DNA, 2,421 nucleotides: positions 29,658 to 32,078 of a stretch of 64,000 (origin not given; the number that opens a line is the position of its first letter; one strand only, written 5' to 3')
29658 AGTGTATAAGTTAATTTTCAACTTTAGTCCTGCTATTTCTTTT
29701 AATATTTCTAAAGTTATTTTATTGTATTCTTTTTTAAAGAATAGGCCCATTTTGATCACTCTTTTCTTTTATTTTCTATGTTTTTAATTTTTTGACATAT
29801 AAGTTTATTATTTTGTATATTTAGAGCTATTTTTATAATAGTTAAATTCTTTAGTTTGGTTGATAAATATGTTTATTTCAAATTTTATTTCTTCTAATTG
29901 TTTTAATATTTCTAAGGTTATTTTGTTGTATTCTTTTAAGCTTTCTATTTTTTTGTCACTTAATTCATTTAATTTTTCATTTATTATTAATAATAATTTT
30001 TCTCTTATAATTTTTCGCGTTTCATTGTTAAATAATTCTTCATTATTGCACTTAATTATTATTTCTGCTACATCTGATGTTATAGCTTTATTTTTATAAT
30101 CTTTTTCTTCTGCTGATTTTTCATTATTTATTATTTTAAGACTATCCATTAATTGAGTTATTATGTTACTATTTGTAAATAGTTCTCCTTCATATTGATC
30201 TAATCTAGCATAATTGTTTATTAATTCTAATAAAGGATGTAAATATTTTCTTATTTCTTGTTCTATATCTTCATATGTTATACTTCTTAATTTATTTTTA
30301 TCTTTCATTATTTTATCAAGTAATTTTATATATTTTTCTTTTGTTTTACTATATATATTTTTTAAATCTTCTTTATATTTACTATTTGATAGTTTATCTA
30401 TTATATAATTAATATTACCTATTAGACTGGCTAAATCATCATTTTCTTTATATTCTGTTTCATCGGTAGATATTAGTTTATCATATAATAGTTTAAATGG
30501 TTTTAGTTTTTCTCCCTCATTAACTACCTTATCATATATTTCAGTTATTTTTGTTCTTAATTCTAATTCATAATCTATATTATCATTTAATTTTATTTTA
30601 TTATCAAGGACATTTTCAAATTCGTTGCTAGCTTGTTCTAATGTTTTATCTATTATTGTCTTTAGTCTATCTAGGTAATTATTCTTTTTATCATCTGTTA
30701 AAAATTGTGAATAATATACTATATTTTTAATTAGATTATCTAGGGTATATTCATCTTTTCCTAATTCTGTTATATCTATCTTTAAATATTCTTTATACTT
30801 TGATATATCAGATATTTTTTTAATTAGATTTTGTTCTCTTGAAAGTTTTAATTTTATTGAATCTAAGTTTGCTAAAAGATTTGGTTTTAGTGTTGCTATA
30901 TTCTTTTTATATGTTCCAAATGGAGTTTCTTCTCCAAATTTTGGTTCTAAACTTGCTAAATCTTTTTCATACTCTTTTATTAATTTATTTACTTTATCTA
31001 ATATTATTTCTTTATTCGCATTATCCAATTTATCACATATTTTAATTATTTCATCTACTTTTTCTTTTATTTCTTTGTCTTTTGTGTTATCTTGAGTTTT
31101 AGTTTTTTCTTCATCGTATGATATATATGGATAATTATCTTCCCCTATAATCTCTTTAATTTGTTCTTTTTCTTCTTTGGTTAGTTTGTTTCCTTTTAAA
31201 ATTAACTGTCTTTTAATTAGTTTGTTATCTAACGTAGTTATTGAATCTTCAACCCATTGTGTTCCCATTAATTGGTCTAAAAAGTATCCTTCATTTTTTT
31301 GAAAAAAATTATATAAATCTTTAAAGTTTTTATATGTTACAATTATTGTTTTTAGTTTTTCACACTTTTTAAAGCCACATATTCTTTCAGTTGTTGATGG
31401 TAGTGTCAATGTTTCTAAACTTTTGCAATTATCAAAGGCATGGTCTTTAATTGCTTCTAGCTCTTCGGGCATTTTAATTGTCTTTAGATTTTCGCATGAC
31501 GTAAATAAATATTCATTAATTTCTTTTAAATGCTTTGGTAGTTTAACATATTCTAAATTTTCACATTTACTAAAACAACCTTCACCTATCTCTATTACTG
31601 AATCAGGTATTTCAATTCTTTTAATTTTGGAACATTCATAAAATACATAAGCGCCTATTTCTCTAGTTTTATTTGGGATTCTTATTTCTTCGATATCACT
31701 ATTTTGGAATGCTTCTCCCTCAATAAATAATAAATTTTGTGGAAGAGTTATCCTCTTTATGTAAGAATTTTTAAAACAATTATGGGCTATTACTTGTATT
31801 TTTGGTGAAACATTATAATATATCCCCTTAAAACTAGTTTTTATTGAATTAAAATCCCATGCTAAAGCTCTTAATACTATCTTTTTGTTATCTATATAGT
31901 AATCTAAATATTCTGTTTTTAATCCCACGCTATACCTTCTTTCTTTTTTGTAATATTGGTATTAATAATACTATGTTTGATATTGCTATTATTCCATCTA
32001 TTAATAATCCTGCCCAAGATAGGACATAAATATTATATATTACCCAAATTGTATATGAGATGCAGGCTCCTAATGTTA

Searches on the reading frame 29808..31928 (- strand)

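Call 94: search_protein_families(library=ncbifam, proteins=[window:29808-31928:-], max_evalue=0.001)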
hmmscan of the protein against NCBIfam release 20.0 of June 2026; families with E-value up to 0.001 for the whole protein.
window:29808-31928:- (706 aa): 2 families
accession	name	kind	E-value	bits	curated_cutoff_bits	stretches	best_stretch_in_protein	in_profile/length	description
NF047961.1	adhesin_HupY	equivalog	6.6e-16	57.6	1250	1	99-211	185-298/978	leucine-rich repeat adhesin HupY/LrrG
NF035942.1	T3SS_eff_HopBF1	equivalog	7.9e-05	22.1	200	1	557-674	74-194/200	T3SS effector protein kinase HopBF1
